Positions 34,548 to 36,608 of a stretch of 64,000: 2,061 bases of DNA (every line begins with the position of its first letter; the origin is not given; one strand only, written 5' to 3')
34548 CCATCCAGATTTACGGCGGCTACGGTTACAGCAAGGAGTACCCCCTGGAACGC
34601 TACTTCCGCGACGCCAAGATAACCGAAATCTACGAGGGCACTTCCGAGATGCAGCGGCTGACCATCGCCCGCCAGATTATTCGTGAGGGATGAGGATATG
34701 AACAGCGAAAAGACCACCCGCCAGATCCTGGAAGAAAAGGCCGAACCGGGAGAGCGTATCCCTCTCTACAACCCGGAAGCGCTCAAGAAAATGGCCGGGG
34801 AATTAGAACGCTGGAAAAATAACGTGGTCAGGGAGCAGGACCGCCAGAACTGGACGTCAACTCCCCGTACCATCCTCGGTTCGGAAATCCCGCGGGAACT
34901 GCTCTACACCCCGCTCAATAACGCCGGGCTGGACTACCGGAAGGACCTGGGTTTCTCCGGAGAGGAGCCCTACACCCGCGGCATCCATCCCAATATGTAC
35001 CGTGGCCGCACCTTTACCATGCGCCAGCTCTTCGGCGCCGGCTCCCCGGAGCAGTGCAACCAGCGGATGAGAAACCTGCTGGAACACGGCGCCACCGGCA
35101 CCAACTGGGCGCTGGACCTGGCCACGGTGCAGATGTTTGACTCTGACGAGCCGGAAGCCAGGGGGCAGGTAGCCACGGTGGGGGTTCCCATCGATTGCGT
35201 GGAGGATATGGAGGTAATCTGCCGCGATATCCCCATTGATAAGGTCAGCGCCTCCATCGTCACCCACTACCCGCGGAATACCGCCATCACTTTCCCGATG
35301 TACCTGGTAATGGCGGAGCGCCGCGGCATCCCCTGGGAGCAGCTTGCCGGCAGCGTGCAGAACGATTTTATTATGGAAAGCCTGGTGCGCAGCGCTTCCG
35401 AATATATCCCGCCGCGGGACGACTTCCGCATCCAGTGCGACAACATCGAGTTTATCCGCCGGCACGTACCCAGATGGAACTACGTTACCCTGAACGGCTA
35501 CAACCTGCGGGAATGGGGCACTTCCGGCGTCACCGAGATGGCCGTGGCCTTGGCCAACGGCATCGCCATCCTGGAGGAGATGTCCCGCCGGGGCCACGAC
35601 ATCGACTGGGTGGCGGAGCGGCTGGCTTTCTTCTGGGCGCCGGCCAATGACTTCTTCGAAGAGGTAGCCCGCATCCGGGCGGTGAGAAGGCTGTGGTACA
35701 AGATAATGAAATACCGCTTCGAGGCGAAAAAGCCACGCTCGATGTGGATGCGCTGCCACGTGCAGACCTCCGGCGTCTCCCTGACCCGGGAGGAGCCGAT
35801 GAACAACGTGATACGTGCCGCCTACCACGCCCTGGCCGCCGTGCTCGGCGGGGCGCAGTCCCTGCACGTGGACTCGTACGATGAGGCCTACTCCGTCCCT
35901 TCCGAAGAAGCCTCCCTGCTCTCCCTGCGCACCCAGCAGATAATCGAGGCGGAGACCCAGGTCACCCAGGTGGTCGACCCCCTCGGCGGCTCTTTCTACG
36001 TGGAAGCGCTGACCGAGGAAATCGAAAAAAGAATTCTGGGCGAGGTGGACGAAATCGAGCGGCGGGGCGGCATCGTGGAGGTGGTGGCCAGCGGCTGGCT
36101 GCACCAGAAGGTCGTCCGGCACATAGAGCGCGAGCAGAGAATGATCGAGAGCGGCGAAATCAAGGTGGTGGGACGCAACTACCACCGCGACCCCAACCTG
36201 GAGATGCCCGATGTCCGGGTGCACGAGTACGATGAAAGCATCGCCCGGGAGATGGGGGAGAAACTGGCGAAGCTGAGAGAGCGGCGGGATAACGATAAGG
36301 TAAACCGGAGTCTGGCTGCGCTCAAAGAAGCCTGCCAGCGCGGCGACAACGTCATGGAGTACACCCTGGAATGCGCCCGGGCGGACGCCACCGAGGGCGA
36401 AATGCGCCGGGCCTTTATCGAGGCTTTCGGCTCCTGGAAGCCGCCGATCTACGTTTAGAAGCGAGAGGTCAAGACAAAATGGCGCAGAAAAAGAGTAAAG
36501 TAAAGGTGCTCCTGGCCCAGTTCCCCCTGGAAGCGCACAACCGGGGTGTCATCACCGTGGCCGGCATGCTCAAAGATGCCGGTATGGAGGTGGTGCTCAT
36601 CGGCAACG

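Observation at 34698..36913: Divergent two-subunit B12 acyl-CoA mutase: altered active-site residues and an ExHxxG cobalamin motif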

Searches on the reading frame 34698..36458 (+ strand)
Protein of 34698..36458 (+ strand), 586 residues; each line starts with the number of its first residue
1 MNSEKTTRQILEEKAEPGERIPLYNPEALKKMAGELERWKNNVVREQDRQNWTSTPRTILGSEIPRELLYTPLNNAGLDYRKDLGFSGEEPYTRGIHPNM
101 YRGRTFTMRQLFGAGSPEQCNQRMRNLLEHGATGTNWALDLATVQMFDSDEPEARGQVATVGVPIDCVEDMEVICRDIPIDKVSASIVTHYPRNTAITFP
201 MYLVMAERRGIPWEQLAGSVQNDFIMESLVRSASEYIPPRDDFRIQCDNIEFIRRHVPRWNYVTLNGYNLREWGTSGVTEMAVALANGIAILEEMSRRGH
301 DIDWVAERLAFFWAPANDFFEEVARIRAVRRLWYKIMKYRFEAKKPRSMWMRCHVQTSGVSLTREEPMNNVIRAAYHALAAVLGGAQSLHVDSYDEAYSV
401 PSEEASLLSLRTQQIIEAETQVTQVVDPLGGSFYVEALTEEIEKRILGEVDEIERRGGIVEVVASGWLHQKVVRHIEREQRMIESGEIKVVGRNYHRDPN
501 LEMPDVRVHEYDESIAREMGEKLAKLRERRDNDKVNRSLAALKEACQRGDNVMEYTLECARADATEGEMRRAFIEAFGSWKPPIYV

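Call 3: search_protein_families(library=pfam, proteins=[window:34698-36458:+])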
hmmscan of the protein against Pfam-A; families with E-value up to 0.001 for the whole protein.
window:34698-36458:+ (586 aa): 1 family
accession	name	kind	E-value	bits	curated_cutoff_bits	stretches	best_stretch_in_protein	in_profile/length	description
PF01642.28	MM_CoA_mutase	-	2.4e-162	541.5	22.1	1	63-578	5-512/512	Methylmalonyl-CoA mutase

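Call 4: search_protein_families(library=ncbifam, proteins=[window:34698-36458:+])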
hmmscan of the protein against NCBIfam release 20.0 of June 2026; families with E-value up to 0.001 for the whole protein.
window:34698-36458:+ (586 aa): 4 families
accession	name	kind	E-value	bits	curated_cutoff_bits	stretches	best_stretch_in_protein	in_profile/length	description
TIGR00641.1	acid_CoA_mut_N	subfamily_domain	1.8e-155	518.2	303.8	1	63-583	6-525/528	methylmalonyl-CoA mutase N-terminal domain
NF006944.0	PRK09426.1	equivalog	3.1e-133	445.2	876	1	62-582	39-553/721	methylmalonyl-CoA mutase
NF045497.1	IsobCoAmut_IcmF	equivalog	1.2e-58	198.8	1500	2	252-580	744-1072/1076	fused isobutyryl-CoA mutase/GTPase IcmF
TIGR00642.1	mmCoA_mut_beta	equivalog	2.6e-43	148.1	617.25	1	168-473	128-427/620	methylmalonyl-CoA mutase small subunit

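Call 5: search_solved_structures(query=window:34698-36458:+, show_alignments=5, max_evalue=0.00001)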
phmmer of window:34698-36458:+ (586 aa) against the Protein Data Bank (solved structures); distinct sequences matched with E-value up to 0.00001: 11.
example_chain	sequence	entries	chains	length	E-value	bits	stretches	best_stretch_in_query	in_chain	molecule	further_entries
4r3u_A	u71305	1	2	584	9.7e-117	394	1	63-581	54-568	2-hydroxyisobutyryl-CoA mutase large subunit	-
8gju_J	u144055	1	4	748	2.3e-102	346.6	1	86-581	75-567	Methylmalonyl-CoA mutase, mitochondrial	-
2xij_A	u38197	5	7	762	2.4e-102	346.5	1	86-581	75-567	METHYLMALONYL-COA MUTASE, MITOCHONDRIAL | Methylmalonyl-CoA mutase, mitochondrial precursor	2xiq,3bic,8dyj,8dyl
5req_A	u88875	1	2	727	7.3e-93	315.2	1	86-581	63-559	PROTEIN (METHYLMALONYL-COA MUTASE ALPHA-SUBUNIT)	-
1req_A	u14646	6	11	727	1e-92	314.7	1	86-581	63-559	METHYLMALONYL-COA MUTASE | PROTEIN (METHYLMALONYL-COA MUTASE)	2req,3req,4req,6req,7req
1e1c_A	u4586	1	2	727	2.7e-92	313.3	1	86-581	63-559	METHYLMALONYL-COA MUTASE ALPHA CHAIN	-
6oxc_A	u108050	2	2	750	6.6e-89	302.1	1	85-581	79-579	Methylmalonyl-CoA mutase large subunit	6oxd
4xc6_A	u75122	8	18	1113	6.7e-45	156.8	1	214-580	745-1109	Isobutyryl-CoA mutase fused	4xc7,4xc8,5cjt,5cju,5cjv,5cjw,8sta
8ssl_A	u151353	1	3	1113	6.8e-45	156.8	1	214-580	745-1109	Fused isobutyryl-CoA mutase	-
1e1c_B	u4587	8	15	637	2.6e-22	82.3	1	175-467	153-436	METHYLMALONYL-COA MUTASE BETA CHAIN | METHYLMALONYL-COA MUTASE | PROTEIN (METHYLMALONYL-COA MUTASE BETA-SUBUNIT)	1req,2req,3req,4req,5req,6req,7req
6oxc_B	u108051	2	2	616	5.4e-21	77.9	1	263-531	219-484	Methylmalonyl-CoA mutase small subunit mutA | Methylmalonyl-CoA mutase small subunit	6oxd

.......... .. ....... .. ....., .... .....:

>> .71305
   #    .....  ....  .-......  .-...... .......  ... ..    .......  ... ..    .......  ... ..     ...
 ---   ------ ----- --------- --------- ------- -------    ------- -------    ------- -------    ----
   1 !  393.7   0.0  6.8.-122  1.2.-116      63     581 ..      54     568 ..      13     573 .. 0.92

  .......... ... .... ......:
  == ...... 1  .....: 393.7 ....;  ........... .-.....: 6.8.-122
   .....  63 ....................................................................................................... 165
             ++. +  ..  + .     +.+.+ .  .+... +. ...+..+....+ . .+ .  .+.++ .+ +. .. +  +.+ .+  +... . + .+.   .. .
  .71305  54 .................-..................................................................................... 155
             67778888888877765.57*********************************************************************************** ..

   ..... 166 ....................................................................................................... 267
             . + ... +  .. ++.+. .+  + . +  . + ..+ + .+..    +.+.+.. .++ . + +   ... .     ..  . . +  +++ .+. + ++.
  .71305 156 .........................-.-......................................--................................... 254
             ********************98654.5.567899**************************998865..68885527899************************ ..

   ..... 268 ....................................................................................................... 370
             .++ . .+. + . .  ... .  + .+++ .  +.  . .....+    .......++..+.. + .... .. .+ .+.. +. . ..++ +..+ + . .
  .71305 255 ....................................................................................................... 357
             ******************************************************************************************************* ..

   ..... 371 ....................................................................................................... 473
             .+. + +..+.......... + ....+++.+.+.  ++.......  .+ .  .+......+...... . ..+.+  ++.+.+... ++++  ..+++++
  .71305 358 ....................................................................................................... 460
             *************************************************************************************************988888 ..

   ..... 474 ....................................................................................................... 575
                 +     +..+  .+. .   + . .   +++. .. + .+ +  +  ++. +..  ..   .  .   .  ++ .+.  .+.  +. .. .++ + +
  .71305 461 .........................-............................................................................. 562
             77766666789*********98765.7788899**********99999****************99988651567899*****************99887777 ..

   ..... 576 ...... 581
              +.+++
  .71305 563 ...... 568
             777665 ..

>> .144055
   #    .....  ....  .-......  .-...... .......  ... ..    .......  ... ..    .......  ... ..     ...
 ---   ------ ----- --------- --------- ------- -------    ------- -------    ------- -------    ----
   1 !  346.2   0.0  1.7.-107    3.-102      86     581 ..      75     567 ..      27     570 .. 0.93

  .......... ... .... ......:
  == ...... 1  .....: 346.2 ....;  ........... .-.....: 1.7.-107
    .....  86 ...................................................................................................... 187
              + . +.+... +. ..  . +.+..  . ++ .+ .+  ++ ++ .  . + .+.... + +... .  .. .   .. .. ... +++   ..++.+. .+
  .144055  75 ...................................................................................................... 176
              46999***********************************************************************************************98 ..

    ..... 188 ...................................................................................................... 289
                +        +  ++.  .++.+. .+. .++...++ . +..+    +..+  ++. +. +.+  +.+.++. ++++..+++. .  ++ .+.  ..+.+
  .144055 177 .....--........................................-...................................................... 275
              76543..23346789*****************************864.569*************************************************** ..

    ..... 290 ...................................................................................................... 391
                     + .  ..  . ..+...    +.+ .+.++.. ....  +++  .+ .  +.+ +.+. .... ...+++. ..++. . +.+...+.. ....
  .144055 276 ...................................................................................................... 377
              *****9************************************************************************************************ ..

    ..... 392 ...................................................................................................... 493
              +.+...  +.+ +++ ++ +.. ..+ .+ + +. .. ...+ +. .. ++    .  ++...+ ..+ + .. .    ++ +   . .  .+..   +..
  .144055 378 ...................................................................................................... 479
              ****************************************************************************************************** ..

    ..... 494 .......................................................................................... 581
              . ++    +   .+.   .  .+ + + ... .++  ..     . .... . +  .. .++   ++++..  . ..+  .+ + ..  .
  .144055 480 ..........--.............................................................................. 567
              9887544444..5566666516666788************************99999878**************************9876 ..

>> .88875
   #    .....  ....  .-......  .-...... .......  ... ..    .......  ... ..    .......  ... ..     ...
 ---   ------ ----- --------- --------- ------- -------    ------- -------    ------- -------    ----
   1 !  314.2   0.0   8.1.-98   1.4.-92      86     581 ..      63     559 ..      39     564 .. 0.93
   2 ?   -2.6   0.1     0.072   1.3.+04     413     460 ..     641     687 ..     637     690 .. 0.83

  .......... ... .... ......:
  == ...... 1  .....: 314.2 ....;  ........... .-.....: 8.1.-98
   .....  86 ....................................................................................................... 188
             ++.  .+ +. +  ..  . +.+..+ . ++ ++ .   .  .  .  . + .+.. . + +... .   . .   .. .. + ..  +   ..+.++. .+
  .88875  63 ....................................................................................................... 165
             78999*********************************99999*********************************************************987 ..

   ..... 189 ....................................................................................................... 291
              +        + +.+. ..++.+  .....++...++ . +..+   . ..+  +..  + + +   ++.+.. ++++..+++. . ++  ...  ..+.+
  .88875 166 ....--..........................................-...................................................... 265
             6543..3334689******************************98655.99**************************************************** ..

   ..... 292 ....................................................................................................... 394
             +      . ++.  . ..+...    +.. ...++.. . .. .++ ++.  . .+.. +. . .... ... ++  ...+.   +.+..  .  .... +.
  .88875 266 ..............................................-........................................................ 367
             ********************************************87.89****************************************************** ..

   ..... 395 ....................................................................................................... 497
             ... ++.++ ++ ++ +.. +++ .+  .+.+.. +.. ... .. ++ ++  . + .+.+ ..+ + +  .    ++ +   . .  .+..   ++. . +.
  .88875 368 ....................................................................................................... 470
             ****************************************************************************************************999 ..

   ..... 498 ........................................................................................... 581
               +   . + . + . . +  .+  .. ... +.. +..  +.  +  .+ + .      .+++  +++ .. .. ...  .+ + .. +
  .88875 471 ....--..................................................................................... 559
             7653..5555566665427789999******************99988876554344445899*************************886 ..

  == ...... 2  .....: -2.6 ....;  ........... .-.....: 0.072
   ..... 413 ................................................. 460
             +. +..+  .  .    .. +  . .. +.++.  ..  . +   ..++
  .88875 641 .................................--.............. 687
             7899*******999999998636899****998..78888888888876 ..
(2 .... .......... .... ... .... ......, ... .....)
